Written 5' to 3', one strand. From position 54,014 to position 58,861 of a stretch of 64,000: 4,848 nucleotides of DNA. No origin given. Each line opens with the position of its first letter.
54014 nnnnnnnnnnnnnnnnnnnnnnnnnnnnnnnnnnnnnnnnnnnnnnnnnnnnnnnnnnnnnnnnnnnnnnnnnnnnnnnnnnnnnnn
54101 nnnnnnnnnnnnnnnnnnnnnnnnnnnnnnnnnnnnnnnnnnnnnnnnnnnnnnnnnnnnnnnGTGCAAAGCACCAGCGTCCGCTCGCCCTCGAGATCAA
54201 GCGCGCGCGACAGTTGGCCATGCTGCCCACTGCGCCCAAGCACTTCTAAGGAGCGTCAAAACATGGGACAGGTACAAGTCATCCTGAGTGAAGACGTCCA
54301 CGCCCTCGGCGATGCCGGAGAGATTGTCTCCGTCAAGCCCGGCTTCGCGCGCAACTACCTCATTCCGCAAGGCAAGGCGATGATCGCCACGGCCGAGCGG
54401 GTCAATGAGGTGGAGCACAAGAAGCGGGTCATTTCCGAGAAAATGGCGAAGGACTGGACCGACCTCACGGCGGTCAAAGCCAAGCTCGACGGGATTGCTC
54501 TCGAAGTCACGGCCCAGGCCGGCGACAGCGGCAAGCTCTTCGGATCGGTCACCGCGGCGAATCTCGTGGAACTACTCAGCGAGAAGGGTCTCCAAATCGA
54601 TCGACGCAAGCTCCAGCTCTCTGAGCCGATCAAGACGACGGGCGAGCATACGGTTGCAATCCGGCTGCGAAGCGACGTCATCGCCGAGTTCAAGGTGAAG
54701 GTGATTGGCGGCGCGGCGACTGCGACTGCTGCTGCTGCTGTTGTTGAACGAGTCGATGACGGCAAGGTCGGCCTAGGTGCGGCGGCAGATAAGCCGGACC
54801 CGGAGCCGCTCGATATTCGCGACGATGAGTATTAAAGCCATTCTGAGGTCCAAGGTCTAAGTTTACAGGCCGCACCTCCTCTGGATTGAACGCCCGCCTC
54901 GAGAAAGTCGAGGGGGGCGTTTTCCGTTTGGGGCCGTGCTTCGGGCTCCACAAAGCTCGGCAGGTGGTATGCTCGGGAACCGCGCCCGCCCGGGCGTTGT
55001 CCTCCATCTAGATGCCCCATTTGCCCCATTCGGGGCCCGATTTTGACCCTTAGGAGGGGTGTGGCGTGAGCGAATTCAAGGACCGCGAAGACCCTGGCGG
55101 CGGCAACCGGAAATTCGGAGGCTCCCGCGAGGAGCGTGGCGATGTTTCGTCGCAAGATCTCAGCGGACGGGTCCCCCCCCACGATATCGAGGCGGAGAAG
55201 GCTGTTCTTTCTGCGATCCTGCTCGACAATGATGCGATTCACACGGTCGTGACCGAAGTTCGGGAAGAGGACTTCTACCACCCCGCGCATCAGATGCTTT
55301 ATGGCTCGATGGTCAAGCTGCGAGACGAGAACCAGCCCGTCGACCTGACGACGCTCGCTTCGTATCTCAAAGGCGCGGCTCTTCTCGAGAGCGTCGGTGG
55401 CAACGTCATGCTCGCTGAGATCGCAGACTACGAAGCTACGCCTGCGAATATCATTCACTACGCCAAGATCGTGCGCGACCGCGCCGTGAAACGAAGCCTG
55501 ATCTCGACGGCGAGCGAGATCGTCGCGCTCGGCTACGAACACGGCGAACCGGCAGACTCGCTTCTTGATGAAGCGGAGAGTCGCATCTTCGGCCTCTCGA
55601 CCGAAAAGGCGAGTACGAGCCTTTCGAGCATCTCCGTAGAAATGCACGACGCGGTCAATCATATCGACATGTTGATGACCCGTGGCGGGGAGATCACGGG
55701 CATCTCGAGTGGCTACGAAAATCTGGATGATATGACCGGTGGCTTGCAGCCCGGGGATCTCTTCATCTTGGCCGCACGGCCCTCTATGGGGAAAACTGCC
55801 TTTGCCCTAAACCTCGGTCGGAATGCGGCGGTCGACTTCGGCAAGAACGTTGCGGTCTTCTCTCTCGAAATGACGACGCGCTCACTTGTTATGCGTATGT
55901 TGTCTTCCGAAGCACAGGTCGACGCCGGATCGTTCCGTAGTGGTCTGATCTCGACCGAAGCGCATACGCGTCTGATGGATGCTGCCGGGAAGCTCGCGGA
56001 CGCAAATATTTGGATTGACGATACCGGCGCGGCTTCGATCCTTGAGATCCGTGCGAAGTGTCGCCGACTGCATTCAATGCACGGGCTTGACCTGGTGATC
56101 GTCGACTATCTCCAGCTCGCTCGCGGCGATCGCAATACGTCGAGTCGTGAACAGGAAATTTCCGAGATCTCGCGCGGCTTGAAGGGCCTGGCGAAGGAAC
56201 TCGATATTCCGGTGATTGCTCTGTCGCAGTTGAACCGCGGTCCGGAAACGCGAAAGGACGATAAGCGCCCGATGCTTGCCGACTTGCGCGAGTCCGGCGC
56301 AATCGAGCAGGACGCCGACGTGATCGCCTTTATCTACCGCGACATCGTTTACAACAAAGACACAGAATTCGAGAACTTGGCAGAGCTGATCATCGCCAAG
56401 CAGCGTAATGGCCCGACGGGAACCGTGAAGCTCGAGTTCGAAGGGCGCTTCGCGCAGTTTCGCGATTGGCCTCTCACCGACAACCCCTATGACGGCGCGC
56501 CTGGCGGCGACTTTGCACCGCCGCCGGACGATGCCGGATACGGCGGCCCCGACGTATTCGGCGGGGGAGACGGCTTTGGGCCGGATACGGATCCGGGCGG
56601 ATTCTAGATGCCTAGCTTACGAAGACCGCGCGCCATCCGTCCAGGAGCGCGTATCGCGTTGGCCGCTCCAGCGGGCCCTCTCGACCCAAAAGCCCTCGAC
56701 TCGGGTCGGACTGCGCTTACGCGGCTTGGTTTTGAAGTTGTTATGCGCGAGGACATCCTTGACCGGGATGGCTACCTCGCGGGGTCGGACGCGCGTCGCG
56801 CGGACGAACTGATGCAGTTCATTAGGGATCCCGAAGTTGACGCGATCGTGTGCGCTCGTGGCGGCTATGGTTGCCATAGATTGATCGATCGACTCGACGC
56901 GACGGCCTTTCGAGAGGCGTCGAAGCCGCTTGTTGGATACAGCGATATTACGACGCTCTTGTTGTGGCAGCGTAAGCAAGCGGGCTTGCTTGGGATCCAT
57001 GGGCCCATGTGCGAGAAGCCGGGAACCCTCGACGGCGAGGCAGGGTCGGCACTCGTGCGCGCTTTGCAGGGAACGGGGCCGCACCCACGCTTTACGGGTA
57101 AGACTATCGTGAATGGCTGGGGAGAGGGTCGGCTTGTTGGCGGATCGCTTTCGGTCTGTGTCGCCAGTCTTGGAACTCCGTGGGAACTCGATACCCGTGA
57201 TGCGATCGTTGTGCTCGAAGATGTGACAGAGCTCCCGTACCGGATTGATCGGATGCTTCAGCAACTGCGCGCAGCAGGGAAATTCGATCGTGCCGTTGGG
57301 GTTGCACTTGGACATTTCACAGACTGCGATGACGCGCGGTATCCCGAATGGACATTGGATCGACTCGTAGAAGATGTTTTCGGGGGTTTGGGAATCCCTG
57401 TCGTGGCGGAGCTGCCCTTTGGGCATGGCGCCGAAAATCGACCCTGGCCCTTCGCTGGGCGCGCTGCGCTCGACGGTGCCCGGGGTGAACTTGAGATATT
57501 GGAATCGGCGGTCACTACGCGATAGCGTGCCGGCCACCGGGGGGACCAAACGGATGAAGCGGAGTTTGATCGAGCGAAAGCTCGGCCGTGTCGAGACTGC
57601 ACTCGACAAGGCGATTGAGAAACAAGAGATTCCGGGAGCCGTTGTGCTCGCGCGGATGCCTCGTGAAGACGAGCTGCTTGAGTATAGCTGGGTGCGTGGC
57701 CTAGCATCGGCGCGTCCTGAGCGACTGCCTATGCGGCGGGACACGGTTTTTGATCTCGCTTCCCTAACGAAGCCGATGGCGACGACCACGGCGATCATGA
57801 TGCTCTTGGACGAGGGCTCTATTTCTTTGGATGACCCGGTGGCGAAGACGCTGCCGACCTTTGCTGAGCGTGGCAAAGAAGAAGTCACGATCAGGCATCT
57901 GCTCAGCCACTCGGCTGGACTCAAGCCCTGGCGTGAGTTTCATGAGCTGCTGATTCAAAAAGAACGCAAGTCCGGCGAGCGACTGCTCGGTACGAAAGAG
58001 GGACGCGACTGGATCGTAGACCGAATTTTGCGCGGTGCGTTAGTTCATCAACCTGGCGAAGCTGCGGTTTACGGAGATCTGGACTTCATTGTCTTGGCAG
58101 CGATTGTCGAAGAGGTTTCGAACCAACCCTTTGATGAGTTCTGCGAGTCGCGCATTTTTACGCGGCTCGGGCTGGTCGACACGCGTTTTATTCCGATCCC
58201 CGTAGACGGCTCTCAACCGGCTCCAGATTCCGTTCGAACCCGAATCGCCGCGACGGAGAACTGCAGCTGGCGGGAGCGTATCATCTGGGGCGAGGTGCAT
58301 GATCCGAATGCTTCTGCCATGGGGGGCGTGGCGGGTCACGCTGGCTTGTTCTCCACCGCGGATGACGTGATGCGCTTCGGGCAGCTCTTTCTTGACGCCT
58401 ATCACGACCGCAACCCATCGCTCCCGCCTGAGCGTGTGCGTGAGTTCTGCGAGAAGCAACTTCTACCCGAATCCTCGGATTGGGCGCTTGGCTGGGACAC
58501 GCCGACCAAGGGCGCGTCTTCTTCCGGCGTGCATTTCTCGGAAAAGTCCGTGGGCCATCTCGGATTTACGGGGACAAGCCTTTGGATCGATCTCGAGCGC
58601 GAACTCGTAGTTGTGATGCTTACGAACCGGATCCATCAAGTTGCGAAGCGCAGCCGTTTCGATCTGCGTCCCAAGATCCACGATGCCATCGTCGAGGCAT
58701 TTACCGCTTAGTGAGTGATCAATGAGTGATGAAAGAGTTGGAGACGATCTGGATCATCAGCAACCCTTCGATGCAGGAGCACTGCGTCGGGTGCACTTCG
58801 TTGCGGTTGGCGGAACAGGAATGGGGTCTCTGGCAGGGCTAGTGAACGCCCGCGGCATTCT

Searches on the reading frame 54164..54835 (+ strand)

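Call 45: search_protein_families(library=pfam, max_evalue=0.00001, proteins=[window:54164-54835:+])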
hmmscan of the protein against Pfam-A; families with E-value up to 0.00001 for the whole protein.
window:54164-54835:+ (223 aa): 2 families
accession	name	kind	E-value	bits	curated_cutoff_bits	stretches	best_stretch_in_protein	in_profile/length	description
PF03948.19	Ribosomal_L9_C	-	1.2e-25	90.1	23.2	1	102-181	4-85/86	Ribosomal protein L9, C-terminal domain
PF01281.25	Ribosomal_L9_N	-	4e-21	74.7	20.7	1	37-82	1-46/47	Ribosomal protein L9, N-terminal domain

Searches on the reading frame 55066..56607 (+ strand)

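Call 45: search_protein_families(library=pfam, max_evalue=0.00001, proteins=[window:55066-56607:+])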
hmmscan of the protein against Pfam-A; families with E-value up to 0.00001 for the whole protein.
window:55066-56607:+ (513 aa): 3 families
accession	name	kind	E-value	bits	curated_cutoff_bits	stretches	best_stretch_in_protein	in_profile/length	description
PF03796.21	DnaB_C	-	9.3e-105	350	27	1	212-467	1-255/255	DnaB-like helicase C terminal domain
PF00772.26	DnaB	-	7.1e-32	110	23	1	37-138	2-103/103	DnaB-like helicase N terminal domain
PF13481.12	AAA_25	-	1.5e-12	48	27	1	221-390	23-191/195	AAA domain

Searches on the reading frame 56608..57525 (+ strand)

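Call 45: search_protein_families(library=pfam, max_evalue=0.00001, proteins=[window:56608-57525:+])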
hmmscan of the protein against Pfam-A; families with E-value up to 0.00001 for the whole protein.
window:56608-57525:+ (305 aa): 2 families
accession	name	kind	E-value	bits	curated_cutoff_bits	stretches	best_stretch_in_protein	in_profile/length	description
PF02016.21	Peptidase_S66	-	2e-35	122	25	1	16-132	1-121/121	LD-carboxypeptidase N-terminal domain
PF17676.7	Peptidase_S66C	-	4.9e-34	117.9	23.7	1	173-288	1-120/120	LD-carboxypeptidase C-terminal domain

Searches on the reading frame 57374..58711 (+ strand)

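Call 45: search_protein_families(library=pfam, max_evalue=0.00001, proteins=[window:57374-58711:+])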
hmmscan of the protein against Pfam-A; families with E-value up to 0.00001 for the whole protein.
window:57374-58711:+ (445 aa): 1 family
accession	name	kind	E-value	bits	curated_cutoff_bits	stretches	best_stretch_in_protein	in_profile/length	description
PF00144.29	Beta-lactamase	-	1.2e-57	196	27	1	76-422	4-313/329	Beta-lactamase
